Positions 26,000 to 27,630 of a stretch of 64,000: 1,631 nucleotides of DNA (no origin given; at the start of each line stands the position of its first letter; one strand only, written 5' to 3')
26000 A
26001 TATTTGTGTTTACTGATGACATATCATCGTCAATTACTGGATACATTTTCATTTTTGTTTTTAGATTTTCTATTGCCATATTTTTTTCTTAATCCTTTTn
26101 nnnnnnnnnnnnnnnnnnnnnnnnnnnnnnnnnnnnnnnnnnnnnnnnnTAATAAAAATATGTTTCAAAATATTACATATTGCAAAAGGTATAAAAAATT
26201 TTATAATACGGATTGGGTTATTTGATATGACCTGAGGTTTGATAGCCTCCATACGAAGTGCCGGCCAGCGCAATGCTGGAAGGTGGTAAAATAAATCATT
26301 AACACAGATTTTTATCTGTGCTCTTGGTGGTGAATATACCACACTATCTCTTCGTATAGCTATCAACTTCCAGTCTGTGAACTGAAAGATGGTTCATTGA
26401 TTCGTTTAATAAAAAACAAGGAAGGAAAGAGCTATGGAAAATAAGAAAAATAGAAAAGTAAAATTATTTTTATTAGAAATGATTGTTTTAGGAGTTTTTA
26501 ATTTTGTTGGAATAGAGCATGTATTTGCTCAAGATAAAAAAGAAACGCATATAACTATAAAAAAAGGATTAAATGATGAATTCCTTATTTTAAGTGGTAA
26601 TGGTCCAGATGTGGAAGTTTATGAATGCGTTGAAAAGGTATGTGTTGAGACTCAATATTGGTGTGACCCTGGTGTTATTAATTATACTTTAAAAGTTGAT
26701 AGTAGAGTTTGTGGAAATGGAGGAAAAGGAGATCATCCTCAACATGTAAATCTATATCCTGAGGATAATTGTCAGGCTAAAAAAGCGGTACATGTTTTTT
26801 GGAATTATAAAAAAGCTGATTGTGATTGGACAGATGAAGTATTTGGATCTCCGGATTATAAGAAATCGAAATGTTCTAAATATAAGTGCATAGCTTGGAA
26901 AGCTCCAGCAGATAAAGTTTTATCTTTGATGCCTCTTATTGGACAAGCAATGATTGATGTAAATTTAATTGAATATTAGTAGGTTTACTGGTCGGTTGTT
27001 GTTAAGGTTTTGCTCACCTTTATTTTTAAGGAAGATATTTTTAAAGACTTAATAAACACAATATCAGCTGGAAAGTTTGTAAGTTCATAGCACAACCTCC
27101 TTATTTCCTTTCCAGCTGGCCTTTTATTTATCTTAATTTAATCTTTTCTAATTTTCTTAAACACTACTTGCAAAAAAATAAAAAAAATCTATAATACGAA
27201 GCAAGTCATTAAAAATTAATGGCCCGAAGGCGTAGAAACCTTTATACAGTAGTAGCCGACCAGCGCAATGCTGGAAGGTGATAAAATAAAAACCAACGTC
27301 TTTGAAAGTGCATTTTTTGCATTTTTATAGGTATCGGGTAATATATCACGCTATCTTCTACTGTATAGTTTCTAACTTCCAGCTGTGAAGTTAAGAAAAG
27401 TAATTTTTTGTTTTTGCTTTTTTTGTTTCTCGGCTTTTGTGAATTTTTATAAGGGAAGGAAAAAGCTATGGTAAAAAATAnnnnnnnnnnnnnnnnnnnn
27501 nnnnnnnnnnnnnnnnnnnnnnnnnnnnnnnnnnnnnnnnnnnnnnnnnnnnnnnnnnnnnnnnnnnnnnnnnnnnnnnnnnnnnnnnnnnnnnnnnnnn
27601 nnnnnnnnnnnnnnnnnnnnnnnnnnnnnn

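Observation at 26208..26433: Conserved ~220-nt structured 5' leader upstream of every cysteine-rich family gene: candidate riboswitch-like or attenuator RNA with mutually exclusive pairings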

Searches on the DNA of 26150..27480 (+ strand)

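Call 6: search_rna_families(source=window, start=26150, end=27480, threshold=evalue, max_evalue=10, show_alignments=4)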
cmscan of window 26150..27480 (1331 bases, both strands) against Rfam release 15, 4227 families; matches with E-value up to 10: 7.
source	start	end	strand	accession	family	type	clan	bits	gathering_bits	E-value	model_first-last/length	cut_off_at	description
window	27093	27279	-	RF02792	sRNA162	Gene; antisense;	-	18.2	78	2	1-190/190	no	Archaeal Small RNA 162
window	27041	27138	+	RF00747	mir-283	Gene; miRNA;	CL00094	18.1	50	3.1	1-98/98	no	mir-283 microRNA precursor family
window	26548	26613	+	RF00331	snoZ169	Gene; snRNA; snoRNA; CD-box;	-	17.9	55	7.2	1-69/69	no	Small nucleolar RNA Z169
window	26839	26876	+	RF04360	psbT-asRNA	Gene; antisense;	-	16.9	48.5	3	1-38/38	no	Plastid psbT antisense RNA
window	27045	27140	-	RF00747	mir-283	Gene; miRNA;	CL00094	16.9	50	6.6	1-98/98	no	mir-283 microRNA precursor family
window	26341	26449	-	RF00648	MIR396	Gene; miRNA;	-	15.5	80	9.2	1-118/118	no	MIR396 microRNA precursor family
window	26529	26591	+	RF01675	CrcZ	Gene; sRNA;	-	10.5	95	3.9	1-398/398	no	Pseudomonas sRNA CrcZ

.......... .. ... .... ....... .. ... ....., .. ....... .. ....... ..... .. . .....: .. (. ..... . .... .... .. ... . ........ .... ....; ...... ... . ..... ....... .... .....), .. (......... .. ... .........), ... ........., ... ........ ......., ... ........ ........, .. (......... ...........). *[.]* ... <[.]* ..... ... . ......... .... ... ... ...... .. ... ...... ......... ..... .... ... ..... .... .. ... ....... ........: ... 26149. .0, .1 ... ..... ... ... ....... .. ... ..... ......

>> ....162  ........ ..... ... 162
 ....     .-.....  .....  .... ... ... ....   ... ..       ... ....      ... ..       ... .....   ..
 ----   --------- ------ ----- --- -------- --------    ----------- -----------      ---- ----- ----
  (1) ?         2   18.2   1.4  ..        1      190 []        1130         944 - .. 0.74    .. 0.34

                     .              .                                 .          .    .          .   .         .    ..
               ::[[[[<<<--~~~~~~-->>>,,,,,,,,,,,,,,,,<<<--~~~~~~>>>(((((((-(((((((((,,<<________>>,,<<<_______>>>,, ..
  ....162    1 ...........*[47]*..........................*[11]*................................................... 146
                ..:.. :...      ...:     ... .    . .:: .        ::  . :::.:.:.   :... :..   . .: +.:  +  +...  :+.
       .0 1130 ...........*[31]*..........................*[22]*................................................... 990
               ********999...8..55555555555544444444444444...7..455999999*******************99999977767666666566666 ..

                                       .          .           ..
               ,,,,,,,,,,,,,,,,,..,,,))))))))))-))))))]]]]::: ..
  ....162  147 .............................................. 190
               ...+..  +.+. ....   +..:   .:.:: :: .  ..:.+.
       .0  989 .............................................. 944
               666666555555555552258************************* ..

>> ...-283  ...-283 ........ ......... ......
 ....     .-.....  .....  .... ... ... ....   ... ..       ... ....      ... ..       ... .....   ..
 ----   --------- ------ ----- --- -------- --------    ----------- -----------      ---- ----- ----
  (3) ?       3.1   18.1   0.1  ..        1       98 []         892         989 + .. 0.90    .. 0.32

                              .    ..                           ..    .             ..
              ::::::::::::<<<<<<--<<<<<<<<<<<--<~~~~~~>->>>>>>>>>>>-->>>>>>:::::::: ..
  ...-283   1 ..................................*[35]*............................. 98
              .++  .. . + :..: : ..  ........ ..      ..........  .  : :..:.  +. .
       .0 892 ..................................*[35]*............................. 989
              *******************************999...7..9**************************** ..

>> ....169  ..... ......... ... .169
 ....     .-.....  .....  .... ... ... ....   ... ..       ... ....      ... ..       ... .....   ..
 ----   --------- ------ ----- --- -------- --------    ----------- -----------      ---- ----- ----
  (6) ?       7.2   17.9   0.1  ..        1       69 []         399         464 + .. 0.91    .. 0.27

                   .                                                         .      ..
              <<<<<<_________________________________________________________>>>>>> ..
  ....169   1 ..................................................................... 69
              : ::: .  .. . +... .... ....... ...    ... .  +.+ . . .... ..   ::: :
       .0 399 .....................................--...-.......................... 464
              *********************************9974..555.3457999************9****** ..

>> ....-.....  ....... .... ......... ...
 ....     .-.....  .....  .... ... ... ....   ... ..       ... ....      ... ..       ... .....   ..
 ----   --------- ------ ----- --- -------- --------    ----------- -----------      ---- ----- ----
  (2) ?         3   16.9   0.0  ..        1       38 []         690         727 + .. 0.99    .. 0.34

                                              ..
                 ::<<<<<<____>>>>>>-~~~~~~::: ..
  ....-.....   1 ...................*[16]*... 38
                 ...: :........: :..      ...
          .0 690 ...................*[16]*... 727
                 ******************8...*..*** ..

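Call 40: build_rna_model(alignment_id=A6, structure=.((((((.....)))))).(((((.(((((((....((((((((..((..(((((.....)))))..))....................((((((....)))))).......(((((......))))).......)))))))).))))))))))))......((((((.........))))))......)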
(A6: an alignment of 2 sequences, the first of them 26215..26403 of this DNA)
Model R1 built from alignment A6 (2 sequences, 189 columns); structure: as given.
model positions 189; base pairs 50; branch points 4; effective number of sequences 0.75; information 0.59 bits per position. Calibrated on 0.2 Mb of random sequence (short: E-values are rough).
structure used (alignment columns):
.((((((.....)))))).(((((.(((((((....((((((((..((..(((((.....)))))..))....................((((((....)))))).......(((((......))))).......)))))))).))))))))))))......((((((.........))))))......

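Call 41: search_with_rna_model(model_id=R1, sources=[window, L002, L007, L008, L010, L013, L015], max_evalue=1, make_alignment=true, show_alignments=0)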
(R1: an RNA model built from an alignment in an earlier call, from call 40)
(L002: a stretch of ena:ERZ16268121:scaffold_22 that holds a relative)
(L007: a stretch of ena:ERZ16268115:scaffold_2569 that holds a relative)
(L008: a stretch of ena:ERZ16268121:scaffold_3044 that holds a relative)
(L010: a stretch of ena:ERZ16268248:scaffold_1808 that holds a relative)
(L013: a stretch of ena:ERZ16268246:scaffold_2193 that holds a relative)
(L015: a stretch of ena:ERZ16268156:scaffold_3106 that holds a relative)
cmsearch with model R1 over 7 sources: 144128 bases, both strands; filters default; matches with E-value up to 1: 15.
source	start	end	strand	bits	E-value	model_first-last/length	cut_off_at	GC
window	26215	26403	+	246.6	2.5e-68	1-189/189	no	0.41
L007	2782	2970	+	246.6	2.5e-68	1-189/189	no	0.41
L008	8174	8362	+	246.6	2.5e-68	1-189/189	no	0.41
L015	8203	8391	+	244.9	7.7e-68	1-189/189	no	0.41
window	32613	32799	-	105.2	3.7e-28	1-189/189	no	0.43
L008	14463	14649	-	105.2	3.7e-28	1-189/189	no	0.43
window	36941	37138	+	102.8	1.8e-27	1-189/189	no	0.44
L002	1854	2052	+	100.2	9.7e-27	1-189/189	no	0.44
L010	9774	9971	+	77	3.7e-20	1-189/189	no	0.43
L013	9774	9971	+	75.7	8.8e-20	1-189/189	no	0.43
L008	9114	9325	+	62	6.7e-16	1-189/189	no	0.35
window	27203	27414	+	61.8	7.5e-16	1-189/189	no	0.34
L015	9113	9324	+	61.8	7.5e-16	1-189/189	no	0.34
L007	3788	3999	+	61.6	8.7e-16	1-189/189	no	0.34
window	58840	58891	+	8.8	0.88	1-189/189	no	0.21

Alignment A7: 15 matches aligned to the model, 244 columns, each read 5' to 3' on its own strand. Consensus structure (alignment columns), stored with it:
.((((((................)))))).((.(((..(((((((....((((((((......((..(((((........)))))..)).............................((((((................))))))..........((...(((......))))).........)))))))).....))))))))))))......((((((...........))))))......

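Call 49: search_with_rna_model(model_id=R1, sources=[L068, L069, L070, L071, L072, L073, L074, L075, L016, L011, L014], max_evalue=1, make_alignment=false)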
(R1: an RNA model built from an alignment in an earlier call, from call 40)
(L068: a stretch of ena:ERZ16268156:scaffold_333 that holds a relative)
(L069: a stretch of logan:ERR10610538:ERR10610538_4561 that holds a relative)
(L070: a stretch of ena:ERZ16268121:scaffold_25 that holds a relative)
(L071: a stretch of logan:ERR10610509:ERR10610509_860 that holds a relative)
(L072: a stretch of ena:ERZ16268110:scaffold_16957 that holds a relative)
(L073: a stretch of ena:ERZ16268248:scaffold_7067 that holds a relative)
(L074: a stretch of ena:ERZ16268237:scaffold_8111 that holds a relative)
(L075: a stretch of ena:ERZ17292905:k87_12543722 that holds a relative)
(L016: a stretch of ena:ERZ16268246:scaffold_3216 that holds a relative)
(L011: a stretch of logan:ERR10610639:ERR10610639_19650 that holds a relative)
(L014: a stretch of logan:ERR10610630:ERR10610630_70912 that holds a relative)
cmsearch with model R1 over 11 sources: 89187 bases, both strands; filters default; matches with E-value up to 1: 18.
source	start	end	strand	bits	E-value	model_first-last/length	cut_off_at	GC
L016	9782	9970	+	246.6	1.5e-68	1-189/189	no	0.41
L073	9292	9479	-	230.1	7.5e-64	1-189/189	no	0.41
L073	1888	2075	+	123.4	1.5e-33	1-189/189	no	0.4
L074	3664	3851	+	123.4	1.5e-33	1-189/189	no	0.4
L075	94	281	+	123.4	1.5e-33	1-189/189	no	0.4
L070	2454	2643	+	95.2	1.5e-25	1-189/189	no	0.38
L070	13201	13387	+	71.7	7.1e-19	1-189/189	no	0.34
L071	6908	7094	+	71.7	7.1e-19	1-189/189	no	0.34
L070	6135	6329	+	69.7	2.7e-18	1-189/189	no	0.45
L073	8282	8493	-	62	4.2e-16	1-189/189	no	0.35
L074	5600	5811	+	62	4.2e-16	1-189/189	no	0.35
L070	9771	9952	+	60.9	8.8e-16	1-189/189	no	0.36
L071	3478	3659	+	60.9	8.8e-16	1-189/189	no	0.36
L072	1906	2087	+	60.9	8.8e-16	1-189/189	no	0.36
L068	9789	9984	+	45.3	2.3e-11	1-189/189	no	0.35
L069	2453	2648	+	45.3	2.3e-11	1-189/189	no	0.35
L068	8900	8966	-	8.4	0.67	1-189/189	no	0.31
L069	1564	1630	-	8.4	0.67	1-189/189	no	0.31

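Call 50: search_with_rna_model(model_id=R1, sources=[window, L010, L068, L070, L073], max_evalue=0.0001, make_alignment=true)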
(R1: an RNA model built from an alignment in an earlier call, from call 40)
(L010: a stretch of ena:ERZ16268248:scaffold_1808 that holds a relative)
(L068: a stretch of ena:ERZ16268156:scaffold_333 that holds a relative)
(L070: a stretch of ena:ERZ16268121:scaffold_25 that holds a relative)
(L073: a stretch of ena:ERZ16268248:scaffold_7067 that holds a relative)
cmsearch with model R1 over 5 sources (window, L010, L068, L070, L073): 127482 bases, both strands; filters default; matches with E-value up to 0.0001: 13.
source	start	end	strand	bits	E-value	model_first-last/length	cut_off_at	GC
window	26215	26403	+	246.6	2.2e-68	1-189/189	no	0.41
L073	9292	9479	-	230.1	1.1e-63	1-189/189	no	0.41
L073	1888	2075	+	123.4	2.2e-33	1-189/189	no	0.4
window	32613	32799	-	105.2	3.3e-28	1-189/189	no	0.43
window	36941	37138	+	102.8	1.6e-27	1-189/189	no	0.44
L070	2454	2643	+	95.2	2.2e-25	1-189/189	no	0.38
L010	9774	9971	+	77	3.2e-20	1-189/189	no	0.43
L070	13201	13387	+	71.7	1e-18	1-189/189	no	0.34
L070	6135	6329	+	69.7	3.8e-18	1-189/189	no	0.45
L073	8282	8493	-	62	5.9e-16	1-189/189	no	0.35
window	27203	27414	+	61.8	6.7e-16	1-189/189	no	0.34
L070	9771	9952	+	60.9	1.3e-15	1-189/189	no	0.36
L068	9789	9984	+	45.3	3.2e-11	1-189/189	no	0.35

Alignment A9: 13 matches aligned to the model, 270 columns, each read 5' to 3' on its own strand. Consensus structure (alignment columns), stored with it:
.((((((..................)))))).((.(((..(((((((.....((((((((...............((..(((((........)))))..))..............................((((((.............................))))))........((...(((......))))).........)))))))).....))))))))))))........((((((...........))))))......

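Call 54: build_rna_model(alignment_id=A6, structure=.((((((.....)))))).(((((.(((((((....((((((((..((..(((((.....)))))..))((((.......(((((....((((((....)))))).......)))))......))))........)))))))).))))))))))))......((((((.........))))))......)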
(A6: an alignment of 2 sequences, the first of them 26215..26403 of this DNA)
Model R2 built from alignment A6 (2 sequences, 189 columns); structure: as given.
model positions 189; base pairs 54; branch points 3; effective number of sequences 0.74; information 0.591 bits per position. Calibrated on 0.2 Mb of random sequence (short: E-values are rough).
structure used (alignment columns):
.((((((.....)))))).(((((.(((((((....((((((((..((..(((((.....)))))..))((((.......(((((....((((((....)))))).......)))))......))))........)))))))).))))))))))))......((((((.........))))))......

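Call 55: search_with_rna_model(model_id=R2, sources=[window, L010, L068, L070, L073], max_evalue=0.0001, make_alignment=true)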
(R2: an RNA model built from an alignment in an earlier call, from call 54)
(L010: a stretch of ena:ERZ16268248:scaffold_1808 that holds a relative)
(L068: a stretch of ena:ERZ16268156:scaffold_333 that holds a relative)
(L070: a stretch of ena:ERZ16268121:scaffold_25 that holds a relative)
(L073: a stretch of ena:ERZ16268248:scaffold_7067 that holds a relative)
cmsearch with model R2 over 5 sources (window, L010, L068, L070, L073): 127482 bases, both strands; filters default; matches with E-value up to 0.0001: 13.
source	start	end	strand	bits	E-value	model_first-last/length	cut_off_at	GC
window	26215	26403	+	244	4.4e-60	1-189/189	no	0.41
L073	9292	9479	-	227.6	6.4e-56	1-189/189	no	0.41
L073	1888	2075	+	121.8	4.2e-29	1-189/189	no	0.4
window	32613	32799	-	103.7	1.7e-24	1-189/189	no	0.43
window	36941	37138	+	101.5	6e-24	1-189/189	no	0.44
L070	2454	2643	+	96.9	8.9e-23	1-189/189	no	0.38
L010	9774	9971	+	80.2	1.5e-18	1-189/189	no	0.43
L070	6135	6329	+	72.9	1.1e-16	1-189/189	no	0.45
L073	8282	8493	-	69.2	9e-16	1-189/189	no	0.35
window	27203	27414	+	69.1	9.9e-16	1-189/189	no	0.34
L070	9771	9952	+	67.9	1.9e-15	1-189/189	no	0.36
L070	13201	13387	+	65.5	7.8e-15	1-189/189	no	0.34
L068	9789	9984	+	46.3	5.8e-10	1-189/189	no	0.35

Alignment A10: 13 matches aligned to the model, 291 columns, each read 5' to 3' on its own strand. Consensus structure (alignment columns), stored with it:
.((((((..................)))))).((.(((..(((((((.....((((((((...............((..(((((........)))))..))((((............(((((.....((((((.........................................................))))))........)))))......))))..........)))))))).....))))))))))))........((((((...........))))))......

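Call 62: search_with_rna_model(model_id=R2, sources=[L017, L018, L019, L020, L021, L022, L023, L024, L025, L026, L027, L028, L029, L030, L031, L032, L033, L034, L035, L036, L037, L038, L039, L040, L041, L042, L043, L044, L045, L046, L047, L048, L049, L050, L051, L052, L053, L054, L055, L056, L057, L058, L059, L060, L061, L062, L063, L064, L065, L066, L067], max_evalue=1)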
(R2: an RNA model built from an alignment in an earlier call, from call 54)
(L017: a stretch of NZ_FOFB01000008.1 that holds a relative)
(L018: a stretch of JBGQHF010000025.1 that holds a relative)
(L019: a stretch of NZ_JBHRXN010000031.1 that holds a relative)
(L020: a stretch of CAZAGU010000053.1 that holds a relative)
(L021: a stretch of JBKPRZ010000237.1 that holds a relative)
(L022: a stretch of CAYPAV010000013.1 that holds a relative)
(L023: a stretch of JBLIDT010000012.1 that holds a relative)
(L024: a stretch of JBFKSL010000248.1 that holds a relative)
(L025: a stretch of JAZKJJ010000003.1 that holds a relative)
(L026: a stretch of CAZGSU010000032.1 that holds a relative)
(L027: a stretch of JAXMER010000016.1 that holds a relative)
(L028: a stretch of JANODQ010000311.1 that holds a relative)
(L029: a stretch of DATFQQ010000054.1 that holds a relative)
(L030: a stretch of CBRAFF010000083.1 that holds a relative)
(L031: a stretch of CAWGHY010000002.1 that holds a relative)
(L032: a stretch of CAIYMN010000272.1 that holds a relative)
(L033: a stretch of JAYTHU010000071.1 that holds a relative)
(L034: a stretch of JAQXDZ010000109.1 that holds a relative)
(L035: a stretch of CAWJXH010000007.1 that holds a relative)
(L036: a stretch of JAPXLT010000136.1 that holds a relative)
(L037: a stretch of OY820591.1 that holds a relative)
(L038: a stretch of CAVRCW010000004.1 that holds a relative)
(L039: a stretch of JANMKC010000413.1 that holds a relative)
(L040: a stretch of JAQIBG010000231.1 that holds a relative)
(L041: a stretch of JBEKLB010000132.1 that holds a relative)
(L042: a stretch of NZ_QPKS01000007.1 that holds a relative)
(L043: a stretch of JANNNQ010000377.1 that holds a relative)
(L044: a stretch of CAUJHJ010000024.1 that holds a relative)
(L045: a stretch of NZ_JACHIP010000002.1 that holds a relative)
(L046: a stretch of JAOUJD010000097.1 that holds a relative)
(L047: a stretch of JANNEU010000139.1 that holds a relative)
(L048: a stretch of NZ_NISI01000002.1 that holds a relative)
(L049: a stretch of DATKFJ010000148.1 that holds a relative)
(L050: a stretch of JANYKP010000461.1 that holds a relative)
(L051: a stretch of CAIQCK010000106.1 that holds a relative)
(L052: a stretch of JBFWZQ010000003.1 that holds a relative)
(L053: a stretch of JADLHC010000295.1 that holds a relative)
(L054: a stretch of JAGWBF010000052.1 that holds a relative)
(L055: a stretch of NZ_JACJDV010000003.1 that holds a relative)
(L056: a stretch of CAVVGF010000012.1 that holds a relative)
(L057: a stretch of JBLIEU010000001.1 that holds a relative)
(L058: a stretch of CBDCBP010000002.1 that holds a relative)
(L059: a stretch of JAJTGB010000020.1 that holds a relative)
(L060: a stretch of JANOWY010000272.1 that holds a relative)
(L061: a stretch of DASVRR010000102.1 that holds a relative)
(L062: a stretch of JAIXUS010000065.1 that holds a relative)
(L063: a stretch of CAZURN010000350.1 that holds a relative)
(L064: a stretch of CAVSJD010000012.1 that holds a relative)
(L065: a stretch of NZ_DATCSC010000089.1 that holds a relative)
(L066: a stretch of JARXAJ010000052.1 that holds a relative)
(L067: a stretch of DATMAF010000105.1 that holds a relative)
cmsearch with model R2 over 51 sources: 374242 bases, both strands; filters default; matches with E-value up to 1: 0.
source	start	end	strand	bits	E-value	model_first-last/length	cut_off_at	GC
